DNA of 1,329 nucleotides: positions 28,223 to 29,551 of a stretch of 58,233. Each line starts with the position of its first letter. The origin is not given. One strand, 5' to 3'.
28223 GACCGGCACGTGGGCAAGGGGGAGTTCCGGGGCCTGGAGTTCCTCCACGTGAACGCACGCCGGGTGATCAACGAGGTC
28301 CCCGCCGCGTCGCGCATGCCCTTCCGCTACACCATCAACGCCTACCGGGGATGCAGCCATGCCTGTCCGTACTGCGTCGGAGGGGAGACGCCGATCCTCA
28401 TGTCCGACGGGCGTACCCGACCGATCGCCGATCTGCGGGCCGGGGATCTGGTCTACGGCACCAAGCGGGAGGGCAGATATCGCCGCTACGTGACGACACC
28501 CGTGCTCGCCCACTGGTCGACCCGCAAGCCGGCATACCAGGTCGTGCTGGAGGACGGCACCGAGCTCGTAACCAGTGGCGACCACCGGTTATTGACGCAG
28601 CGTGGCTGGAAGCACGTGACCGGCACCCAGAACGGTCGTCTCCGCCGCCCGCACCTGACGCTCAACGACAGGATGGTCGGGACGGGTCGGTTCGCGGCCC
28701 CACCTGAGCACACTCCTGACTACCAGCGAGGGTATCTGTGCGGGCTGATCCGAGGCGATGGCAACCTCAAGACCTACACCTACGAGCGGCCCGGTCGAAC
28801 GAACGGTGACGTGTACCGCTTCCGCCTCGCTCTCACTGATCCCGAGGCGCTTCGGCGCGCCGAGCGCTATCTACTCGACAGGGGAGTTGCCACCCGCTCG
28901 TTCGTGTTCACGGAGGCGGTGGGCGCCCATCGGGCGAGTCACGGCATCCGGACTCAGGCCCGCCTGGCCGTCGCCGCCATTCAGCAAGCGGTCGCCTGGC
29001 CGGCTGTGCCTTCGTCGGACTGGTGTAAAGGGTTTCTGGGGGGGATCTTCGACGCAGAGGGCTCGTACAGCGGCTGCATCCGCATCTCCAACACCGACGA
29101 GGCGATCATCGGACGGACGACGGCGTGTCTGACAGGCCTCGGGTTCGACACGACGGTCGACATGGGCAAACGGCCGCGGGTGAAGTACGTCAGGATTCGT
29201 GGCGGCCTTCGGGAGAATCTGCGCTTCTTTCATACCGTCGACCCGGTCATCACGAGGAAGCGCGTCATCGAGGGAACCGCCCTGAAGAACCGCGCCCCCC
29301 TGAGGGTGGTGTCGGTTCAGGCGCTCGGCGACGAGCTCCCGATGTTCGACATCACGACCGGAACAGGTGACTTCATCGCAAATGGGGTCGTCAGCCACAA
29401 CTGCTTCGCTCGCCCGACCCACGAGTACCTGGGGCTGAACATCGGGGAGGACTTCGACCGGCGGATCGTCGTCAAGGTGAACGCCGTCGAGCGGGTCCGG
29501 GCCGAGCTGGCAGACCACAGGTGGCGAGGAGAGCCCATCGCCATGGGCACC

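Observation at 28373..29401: A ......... intein is inserted inside the CX3CX2C iron-sulfur motif of a radical SAM enzyme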

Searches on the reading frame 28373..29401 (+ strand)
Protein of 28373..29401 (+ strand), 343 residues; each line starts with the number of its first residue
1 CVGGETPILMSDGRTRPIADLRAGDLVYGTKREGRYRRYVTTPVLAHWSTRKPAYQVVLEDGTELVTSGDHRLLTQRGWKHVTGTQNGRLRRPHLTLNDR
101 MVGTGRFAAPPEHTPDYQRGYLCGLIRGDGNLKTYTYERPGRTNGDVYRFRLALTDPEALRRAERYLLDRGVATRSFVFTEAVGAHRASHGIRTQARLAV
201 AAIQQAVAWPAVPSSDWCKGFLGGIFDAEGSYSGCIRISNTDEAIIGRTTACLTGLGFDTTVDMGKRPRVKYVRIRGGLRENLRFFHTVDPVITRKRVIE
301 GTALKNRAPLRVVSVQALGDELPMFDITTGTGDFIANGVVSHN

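Call 4: search_protein_families(library=pfam, proteins=[window:28373-29401:+], max_evalue=0.1)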
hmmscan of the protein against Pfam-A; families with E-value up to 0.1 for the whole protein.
window:28373-29401:+ (343 aa): 2 families
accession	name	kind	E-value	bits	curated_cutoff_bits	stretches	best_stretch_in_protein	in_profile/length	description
PF14528.11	LAGLIDADG_3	-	9.4e-07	29.4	22.5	1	218-286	3-78/82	LAGLIDADG-like domain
PF14890.11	Intein_splicing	-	5e-06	26.8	35.8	1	44-343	38-155/155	Intein splicing domain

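Call 5: search_protein_families(library=ncbifam, proteins=[window:28373-29401:+], max_evalue=0.01)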
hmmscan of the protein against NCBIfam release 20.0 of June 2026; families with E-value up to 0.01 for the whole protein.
window:28373-29401:+ (343 aa): 4 families
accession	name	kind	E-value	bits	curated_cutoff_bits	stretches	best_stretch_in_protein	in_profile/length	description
NF038136.1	rSAM_Rv_intein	exception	3.5e-72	244.1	700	1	1-343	76-334/574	intein-containing Rv2578c family radical SAM protein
NF005852.0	PRK07773.1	equivalog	1.6e-06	26.7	780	1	1-84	398-483/886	replicative DNA helicase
TIGR01445.1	intein_Nterm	domain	7.2e-06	26.9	24.5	1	1-75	1-83/83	intein N-terminal splicing region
NF006207.0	PRK08332.1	equivalog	0.0014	15.9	2400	0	51-88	945-982/1684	vitamin B12-dependent ribonucleotide reductase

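Call 6: search_solved_structures(query=window:28373-29401:+, max_evalue=1, show_alignments=2)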
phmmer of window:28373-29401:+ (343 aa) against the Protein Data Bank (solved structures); distinct sequences matched with E-value up to 1: 12.
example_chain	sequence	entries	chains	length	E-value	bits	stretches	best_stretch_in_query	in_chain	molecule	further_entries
6qaz_A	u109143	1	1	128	0.0033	19.8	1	17-85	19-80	cyanophage-like gp41-1 intein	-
6riz_A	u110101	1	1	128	0.015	17.7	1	17-85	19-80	gp41-1 intein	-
5ak9_A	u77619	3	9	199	0.025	16.9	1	220-289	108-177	HOMING ENDONUCLEASE I-DMOI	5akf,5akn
5o6g_A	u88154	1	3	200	0.03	16.7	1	220-289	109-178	Homing endonuclease I-DmoI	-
5o6i_A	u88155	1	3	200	0.031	16.7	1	220-289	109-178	Homing endonuclease I-DmoI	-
2vs8_A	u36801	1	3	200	0.031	16.6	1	220-289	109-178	HOMING ENDONUCLEASE I-DMOI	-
2vs7_A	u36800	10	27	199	0.031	16.6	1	220-289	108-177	HOMING ENDONUCLEASE I-DMOI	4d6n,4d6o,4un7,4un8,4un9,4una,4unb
4un7_G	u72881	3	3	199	0.032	16.6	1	220-289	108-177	HOMING ENDONUCLEASE I-DMOI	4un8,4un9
4o1r_A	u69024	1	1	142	0.034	16.5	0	48-83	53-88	Replicative DNA helicase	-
1b24_A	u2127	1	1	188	0.037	16.4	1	220-289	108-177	Homing endonuclease I-DmoI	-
5akm_A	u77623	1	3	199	0.16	14.4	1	220-289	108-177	HOMING ENDONUCLEASE I-DMOI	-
5a0w_A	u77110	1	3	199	0.19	14.1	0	221-289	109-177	HOMING ENDONUCLEASE I-DMOI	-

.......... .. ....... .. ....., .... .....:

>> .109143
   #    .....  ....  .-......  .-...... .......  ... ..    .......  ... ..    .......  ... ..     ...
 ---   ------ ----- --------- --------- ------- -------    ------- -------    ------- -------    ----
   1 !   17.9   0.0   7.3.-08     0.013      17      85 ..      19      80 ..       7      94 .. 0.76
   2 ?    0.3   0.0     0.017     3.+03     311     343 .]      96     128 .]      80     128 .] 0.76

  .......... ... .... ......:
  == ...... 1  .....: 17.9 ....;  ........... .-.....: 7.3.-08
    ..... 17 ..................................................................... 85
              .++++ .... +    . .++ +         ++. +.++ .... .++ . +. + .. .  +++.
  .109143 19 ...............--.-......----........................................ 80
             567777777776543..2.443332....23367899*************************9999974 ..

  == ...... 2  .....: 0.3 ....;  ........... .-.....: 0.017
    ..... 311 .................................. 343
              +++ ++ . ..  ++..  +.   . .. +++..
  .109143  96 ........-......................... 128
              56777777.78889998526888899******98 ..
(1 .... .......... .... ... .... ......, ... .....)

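Call 46: search_protein_representatives(protein=window:28373-29401:+)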
Query: 343 residues. Proteins with E-value up to 0.001 (for the whole library): 2081; up to 1e-10: 954; up to 1e-30: 300. The best 150 are listed.
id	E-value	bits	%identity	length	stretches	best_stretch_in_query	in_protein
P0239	6.7e-125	433.2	56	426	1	1-343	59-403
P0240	2.3e-124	431.4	61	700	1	1-343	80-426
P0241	4.8e-117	407.4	57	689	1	1-343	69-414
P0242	2.3e-115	401.9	54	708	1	1-343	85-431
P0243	1.8e-114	398.9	56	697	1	1-343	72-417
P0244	1.9e-114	398.9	57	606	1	10-343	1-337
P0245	4.7e-114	397.6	55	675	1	1-343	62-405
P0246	5.0e-114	397.5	56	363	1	3-341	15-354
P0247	4.8e-113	394.2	58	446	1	1-343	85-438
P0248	9.1e-112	390.0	55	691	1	1-343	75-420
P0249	1.5e-110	386.1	59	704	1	1-328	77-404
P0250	9.0e-110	383.5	56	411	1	1-343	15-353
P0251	3.3e-108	378.3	59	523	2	1-168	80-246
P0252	1.6e-107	376.1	56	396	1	1-308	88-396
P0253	6.7e-104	364.2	55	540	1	1-322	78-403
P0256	4.5e-89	315.4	48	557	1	1-343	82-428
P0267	1.7e-80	287.2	47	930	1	1-343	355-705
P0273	9.9e-75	268.2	48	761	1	2-343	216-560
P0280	6.8e-71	255.6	43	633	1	1-343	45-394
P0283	3.6e-70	253.2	45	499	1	1-343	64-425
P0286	1.5e-68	247.9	42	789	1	1-343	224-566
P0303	8.0e-62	225.8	44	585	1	1-343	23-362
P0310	9.2e-61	222.3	40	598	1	1-343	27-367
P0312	1.1e-60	222.1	40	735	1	1-343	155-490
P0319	2.6e-59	217.5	39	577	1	1-343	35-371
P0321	5.5e-59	216.5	39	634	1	1-343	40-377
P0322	1.1e-58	215.5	40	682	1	1-343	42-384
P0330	1.1e-56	208.9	39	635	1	1-343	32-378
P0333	1.9e-55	204.8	39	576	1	1-343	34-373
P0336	2.7e-54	201.0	39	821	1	1-343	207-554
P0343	8.8e-54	199.4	40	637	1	1-343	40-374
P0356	2.6e-51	191.3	37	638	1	1-343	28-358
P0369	2.1e-49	185.0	41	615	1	1-343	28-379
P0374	1.5e-48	182.1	36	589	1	1-343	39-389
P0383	7.1e-47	176.7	37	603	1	1-343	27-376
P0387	1.4e-46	175.6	34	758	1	1-343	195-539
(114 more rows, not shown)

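Call 51: search_protein_families(library=pfam, proteins=[P0267, P0273, P0333, P0286, P0336, P0312, P0387, P0303, P0280, P0283], max_evalue=0.001)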
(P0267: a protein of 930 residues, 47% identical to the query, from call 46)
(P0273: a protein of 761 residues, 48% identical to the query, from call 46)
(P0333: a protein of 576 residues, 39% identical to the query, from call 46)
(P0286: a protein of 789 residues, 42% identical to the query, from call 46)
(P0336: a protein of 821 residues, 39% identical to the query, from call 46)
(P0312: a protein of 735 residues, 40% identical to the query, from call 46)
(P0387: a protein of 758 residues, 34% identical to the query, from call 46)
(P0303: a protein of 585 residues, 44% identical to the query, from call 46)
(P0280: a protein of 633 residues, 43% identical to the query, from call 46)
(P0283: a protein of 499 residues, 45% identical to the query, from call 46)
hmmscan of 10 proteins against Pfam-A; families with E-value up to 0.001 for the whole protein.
P0267 (930 aa): 4 families
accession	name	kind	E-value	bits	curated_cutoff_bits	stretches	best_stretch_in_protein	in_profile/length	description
PF07505.17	DUF5131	-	2.5e-38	132.4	28.9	1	704-895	25-214/243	Protein of unknown function (DUF5131)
PF02195.25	ParB_N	-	2.5e-08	34.3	26.3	1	10-88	9-86/95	ParB N-terminal domain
PF14890.11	Intein_splicing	-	4.6e-08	33.5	35.8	1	395-705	35-155/155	Intein splicing domain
PF14528.11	LAGLIDADG_3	-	1.8e-05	25.3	22.5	0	569-611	1-43/82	LAGLIDADG-like domain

P0273 (761 aa): 3 families
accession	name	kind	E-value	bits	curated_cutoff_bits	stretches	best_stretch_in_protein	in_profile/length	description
PF07505.17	DUF5131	-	4.1e-37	128.4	28.9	1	559-747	25-214/243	Protein of unknown function (DUF5131)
PF14528.11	LAGLIDADG_3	-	2e-08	34.8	22.5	0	424-472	1-48/82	LAGLIDADG-like domain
PF14890.11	Intein_splicing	-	1.7e-05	25.1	35.8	1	255-560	35-155/155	Intein splicing domain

P0333 (576 aa): 4 families
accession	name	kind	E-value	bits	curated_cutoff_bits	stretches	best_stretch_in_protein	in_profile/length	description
PF14890.11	Intein_splicing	-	1.3e-07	31.9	35.8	1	41-373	2-155/155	Intein splicing domain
PF14528.11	LAGLIDADG_3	-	1.2e-06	29.2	22.5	0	249-319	1-79/82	LAGLIDADG-like domain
PF01079.26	Hint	-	3.5e-05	23.9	29.7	1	30-104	9-84/213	Hint module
PF07505.17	DUF5131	-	9.8e-05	22.4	28.9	1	401-479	66-147/243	Protein of unknown function (DUF5131)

P0286 (789 aa): 4 families
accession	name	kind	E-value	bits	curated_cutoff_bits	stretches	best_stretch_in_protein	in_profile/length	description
PF04055.27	Radical_SAM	-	1.9e-20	74.1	29.5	1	567-715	14-165/166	Radical SAM superfamily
PF02310.24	B12-binding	-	1.2e-13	51.4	32.1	1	19-134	12-120/121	B12 binding domain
PF14528.11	LAGLIDADG_3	-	8.1e-11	42.5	22.5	1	439-499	1-68/82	LAGLIDADG-like domain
PF14890.11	Intein_splicing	-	2.8e-08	34.1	35.8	1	267-566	36-155/155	Intein splicing domain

P0336 (821 aa): 4 families
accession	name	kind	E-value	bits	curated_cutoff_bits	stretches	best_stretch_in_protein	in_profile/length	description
PF04055.27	Radical_SAM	-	1.3e-13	51.9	29.5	1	553-707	9-165/166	Radical SAM superfamily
PF14528.11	LAGLIDADG_3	-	5.4e-08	33.4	22.5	1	423-501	1-81/82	LAGLIDADG-like domain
PF02310.24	B12-binding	-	1.8e-07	31.5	32.1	1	22-121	14-113/121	B12 binding domain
PF14890.11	Intein_splicing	-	4e-06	27.1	35.8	1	219-554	7-155/155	Intein splicing domain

P0312 (735 aa): 5 families
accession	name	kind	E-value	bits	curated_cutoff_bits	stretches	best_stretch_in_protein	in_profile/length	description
PF14890.11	Intein_splicing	-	2.6e-15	57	35.8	1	162-490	2-155/155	Intein splicing domain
PF04055.27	Radical_SAM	-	4e-15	56.8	29.5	1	500-635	20-163/166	Radical SAM superfamily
PF02310.24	B12-binding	-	7.6e-14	52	32.1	1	3-106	3-118/121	B12 binding domain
PF14528.11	LAGLIDADG_3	-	3.8e-07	30.7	22.5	1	365-434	1-77/82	LAGLIDADG-like domain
PF01079.26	Hint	-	0.00059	19.9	29.7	0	152-226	10-84/213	Hint module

P0387 (758 aa): 2 families
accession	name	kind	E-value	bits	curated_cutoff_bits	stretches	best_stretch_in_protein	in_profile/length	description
PF14528.11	LAGLIDADG_3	-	6.3e-11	42.8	22.5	1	414-474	1-68/82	LAGLIDADG-like domain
PF14890.11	Intein_splicing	-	0.00053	20.3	35.8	0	211-539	11-155/155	Intein splicing domain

P0303 (585 aa): 3 families
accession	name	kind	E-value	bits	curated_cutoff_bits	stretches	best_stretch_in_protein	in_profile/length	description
PF14890.11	Intein_splicing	-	3.6e-09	37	35.8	1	63-362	32-155/155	Intein splicing domain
PF14528.11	LAGLIDADG_3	-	2.1e-08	34.7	22.5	1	236-297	1-69/82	LAGLIDADG-like domain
PF04055.27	Radical_SAM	-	2.4e-07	31.5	29.5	1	370-475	22-130/166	Radical SAM superfamily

P0280 (633 aa): 4 families
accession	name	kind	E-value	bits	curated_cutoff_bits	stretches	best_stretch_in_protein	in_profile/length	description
PF14890.11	Intein_splicing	-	1.1e-07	32.2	35.8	1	53-394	2-155/155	Intein splicing domain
PF04055.27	Radical_SAM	-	2.5e-06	28.2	29.5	0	395-534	14-145/166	Radical SAM superfamily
PF14528.11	LAGLIDADG_3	-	0.00015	22.4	22.5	0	270-314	1-50/82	LAGLIDADG-like domain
PF07505.17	DUF5131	-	0.00051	20.1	28.9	0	393-504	25-138/243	Protein of unknown function (DUF5131)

P0283 (499 aa): 4 families
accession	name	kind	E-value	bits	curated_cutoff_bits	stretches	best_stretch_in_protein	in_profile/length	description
PF14890.11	Intein_splicing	-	3.1e-07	30.8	35.8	1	72-425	2-155/155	Intein splicing domain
PF14528.11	LAGLIDADG_3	-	7.5e-06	26.6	22.5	0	297-340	1-48/82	LAGLIDADG-like domain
PF05203.21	Hom_end_hint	-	2.8e-05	24.6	32.1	1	64-93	1-30/228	Hom_end-associated Hint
PF01079.26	Hint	-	0.00087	19.4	29.7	0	60-138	9-84/213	Hint module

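Call 52: search_protein_families(library=pfam, proteins=[P0310, P0319, P0321, P0322, P0330, P0343, P0356, P0369, P0374, P0383], max_evalue=0.001)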
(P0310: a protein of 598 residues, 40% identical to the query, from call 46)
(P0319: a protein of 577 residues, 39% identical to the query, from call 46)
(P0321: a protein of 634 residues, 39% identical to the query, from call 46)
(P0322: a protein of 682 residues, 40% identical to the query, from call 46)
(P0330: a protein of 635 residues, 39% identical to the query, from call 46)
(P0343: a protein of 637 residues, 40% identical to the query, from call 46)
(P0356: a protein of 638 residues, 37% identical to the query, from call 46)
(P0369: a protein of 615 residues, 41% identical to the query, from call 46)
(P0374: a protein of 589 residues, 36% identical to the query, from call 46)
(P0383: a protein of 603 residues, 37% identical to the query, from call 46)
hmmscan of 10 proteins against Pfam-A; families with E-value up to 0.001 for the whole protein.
P0310 (598 aa): 3 families
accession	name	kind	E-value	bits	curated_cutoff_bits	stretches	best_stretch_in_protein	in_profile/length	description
PF14528.11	LAGLIDADG_3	-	1.2e-10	42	22.5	1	238-294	1-62/82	LAGLIDADG-like domain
PF14890.11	Intein_splicing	-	7.1e-10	39.3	35.8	1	35-367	2-155/155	Intein splicing domain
PF05203.21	Hom_end_hint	-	1.5e-06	28.8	32.1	1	27-56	1-30/228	Hom_end-associated Hint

P0319 (577 aa): 2 families
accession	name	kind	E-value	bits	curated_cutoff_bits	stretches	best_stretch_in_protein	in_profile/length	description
PF04055.27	Radical_SAM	-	0.00033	21.3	29.5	0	435-507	70-144/166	Radical SAM superfamily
PF05203.21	Hom_end_hint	-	0.00066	20.2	32.1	0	35-69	1-35/228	Hom_end-associated Hint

P0321 (634 aa): 3 families
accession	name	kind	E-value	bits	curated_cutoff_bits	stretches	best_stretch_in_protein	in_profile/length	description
PF14890.11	Intein_splicing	-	1.9e-09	37.9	35.8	1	56-377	11-155/155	Intein splicing domain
PF14528.11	LAGLIDADG_3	-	1.6e-06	28.7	22.5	1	251-302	1-55/82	LAGLIDADG-like domain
PF05203.21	Hom_end_hint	-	4e-06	27.4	32.1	1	40-112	1-74/228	Hom_end-associated Hint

P0322 (682 aa): 2 families
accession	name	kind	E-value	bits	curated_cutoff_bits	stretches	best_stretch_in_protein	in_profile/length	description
PF04055.27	Radical_SAM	-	4.8e-10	40.3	29.5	1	482-578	65-163/166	Radical SAM superfamily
PF14528.11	LAGLIDADG_3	-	4.3e-05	24.1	22.5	0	159-225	1-55/82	LAGLIDADG-like domain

P0330 (635 aa): 2 families
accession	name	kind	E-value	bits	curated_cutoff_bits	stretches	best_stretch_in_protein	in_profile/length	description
PF14890.11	Intein_splicing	-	2.3e-07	31.2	35.8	1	40-378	2-155/155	Intein splicing domain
PF05203.21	Hom_end_hint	-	0.00037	21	32.1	1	34-76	3-45/228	Hom_end-associated Hint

P0343 (637 aa): 3 families
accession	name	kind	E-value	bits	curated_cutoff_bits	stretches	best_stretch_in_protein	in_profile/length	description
PF14890.11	Intein_splicing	-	2.5e-12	47.3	35.8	1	49-374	3-155/155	Intein splicing domain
PF14528.11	LAGLIDADG_3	-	7.7e-08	32.9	22.5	1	245-313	1-73/82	LAGLIDADG-like domain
PF04055.27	Radical_SAM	-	0.00016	22.3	29.5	0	30-61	4-37/166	Radical SAM superfamily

P0356 (638 aa): 1 family
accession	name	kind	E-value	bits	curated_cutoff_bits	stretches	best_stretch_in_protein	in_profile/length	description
PF14528.11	LAGLIDADG_3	-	2e-09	38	22.5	1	233-292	1-67/82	LAGLIDADG-like domain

P0369 (615 aa): 3 families
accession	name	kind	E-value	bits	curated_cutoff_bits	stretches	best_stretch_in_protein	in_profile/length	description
PF14890.11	Intein_splicing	-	3.6e-06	27.3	35.8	1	67-379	33-155/155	Intein splicing domain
PF05203.21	Hom_end_hint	-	0.00036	21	32.1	0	28-57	1-30/228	Hom_end-associated Hint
PF14528.11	LAGLIDADG_3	-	0.0005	20.7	22.5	0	253-287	3-41/82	LAGLIDADG-like domain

P0374 (589 aa): 4 families
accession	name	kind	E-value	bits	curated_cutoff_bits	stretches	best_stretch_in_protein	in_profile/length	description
PF14890.11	Intein_splicing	-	2e-11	44.4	35.8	1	48-389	3-155/155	Intein splicing domain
PF04055.27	Radical_SAM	-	8.8e-07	29.7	29.5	1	390-536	14-152/166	Radical SAM superfamily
PF14528.11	LAGLIDADG_3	-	3.5e-06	27.6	22.5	0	258-323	2-70/82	LAGLIDADG-like domain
PF05203.21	Hom_end_hint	-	0.00071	20.1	32.1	0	39-110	1-74/228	Hom_end-associated Hint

P0383 (603 aa): 1 family
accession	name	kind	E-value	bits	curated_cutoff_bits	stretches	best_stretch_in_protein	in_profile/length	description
PF14528.11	LAGLIDADG_3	-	6.4e-06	26.8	22.5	0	248-320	1-77/82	LAGLIDADG-like domain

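Call 64: find_related_loci(query=A4, collection=genome_contigs, flank=1500)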
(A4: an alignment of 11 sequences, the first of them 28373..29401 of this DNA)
Query A4 (343 aa) in genome_contigs; peptide patterns used: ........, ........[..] (x = any residue, [..] = any of these).
600 stretches matched a pattern (row limit reached: there are more); 553 encode a relative of the query (tblastn E <= 1e-3); the best 80 are kept; 80 distinct loci.
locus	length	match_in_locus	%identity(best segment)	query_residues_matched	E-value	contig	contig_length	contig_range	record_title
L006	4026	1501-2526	73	1-343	2e-174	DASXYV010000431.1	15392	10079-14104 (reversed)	MAG TPA_asm: Acidimicrobiales bacterium isolate SMAG_U4834 k141_1710651, whole genome shotgun sequence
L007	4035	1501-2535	62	1-343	8e-144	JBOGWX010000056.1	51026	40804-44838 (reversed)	MAG: Actinomycetota bacterium isolate M3-S_metabat2.bin.336 k127_3736563, whole genome shotgun sequence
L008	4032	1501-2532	62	1-343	7e-142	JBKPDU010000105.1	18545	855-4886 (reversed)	MAG: Actinomycetota bacterium isolate GB_EKS_MAG_00016 GB_EKS_000001422308, whole genome shotgun sequence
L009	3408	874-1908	63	1-343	2e-142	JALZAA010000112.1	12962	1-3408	MAG: Actinomycetota bacterium isolate KAP bin79 SD1490-92_k127_747621, whole genome shotgun sequence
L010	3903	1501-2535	63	1-343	8e-142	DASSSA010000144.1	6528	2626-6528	MAG TPA_asm: Actinomycetota bacterium isolate SMAG_U503 k141_506286, whole genome shotgun sequence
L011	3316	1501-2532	62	1-343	4e-141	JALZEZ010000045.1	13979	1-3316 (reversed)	MAG: Actinomycetota bacterium isolate NEG bin26 SC8816_NODE_49_length_13979_cov_2.607854, whole genome shotgun sequence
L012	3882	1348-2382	62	1-343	3e-140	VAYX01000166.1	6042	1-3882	MAG: Actinobacteria bacterium isolate AC_69 14_1009_16_40cm_scaffold_80948, whole genome shotgun sequence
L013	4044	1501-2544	60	1-343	2e-138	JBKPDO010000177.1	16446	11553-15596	MAG: bacterium isolate GB_EKS_MAG_00022 GB_EKS_000000104620, whole genome shotgun sequence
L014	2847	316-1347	60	1-343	2e-139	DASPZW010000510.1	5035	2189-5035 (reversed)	MAG TPA_asm: Actinomycetota bacterium isolate SMAG_U11629 k141_2409060, whole genome shotgun sequence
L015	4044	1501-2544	60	1-343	3e-136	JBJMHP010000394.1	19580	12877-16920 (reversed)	MAG: Actinomycetes bacterium isolate 12C18O_24h_100_P14_coass_bin_16 k141_1666016, whole genome shotgun sequence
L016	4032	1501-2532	59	1-343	1e-134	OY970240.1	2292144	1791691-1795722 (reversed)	MAG: uncultured Solirubrobacterales bacterium isolate MFD09212.bin.c.4 genome assembly, chromosome: 1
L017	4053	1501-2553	60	1-343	5e-134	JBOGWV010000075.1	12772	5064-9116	MAG: Actinomycetota bacterium isolate SC-S_metawrap_bin.130 k127_6790690, whole genome shotgun sequence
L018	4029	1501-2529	59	1-343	4e-133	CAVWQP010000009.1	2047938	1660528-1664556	MAG: uncultured Solirubrobacterales bacterium isolate MFD09368.bin.1.64 genome assembly, contig: contig_724, whole genom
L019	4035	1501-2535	59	1-343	3e-132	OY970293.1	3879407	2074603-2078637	MAG: uncultured Solirubrobacterales bacterium isolate MFD04850.bin.c.1 genome assembly, chromosome: 1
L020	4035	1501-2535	60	1-343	4e-132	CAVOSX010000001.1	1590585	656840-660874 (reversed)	MAG: uncultured Actinomycetes bacterium isolate MFD00125.bin.1.5 genome assembly, contig: contig_1019, whole genome shot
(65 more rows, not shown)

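Call 75: search_dna_similar(query=window:28373-29401:+, collection=phages, mode=protein, max_evalue=0.00001, max_rows=25)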
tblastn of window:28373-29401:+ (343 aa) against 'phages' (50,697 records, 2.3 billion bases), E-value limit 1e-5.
Records with a match: 8; places in all: 8; records where one place covers at least 80% of the query: 1.
Best place of each record, by identity: <60% 8.
By first word of the organism name: Mycobacterium 7; Virus 1.
By host as written in the record: Mycobacterium smegmatis mc2 155 5; - 2; Mycobacterium sp. 1.
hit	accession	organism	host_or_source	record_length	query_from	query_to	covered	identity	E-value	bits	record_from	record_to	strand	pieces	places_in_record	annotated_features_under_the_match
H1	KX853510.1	Virus Rctr197k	enrichment culture DAMO/AAA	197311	1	343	100%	25.3%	6e-14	79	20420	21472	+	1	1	radical SAM protein-like protein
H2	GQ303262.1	Mycobacterium phage LRRHood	Mycobacterium smegmatis mc2 155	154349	1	177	52%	26.7%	7e-6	54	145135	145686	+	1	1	245: terminase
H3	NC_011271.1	Mycobacterium phage Cali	-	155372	1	177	52%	26.7%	7e-6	54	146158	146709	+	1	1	243: gp243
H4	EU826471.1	Mycobacterium phage Cali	Mycobacterium sp.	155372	1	177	52%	26.7%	7e-6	54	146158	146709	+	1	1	243: terminase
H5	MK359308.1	Mycobacterium phage Shaqnato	Mycobacterium smegmatis mc2 155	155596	1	177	52%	26.7%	7e-6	54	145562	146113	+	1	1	244: terminase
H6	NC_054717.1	Mycobacterium phage CharlieB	Mycobacterium smegmatis mc2 155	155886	1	177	52%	26.7%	7e-6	54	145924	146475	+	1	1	243: terminase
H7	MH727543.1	Mycobacterium phage CharlieB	Mycobacterium smegmatis mc2 155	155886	1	177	52%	26.7%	7e-6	54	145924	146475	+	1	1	243: terminase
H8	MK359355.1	Mycobacterium phage Sprinklers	Mycobacterium smegmatis mc2 155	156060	1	177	52%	26.7%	7e-6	54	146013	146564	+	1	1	251: terminase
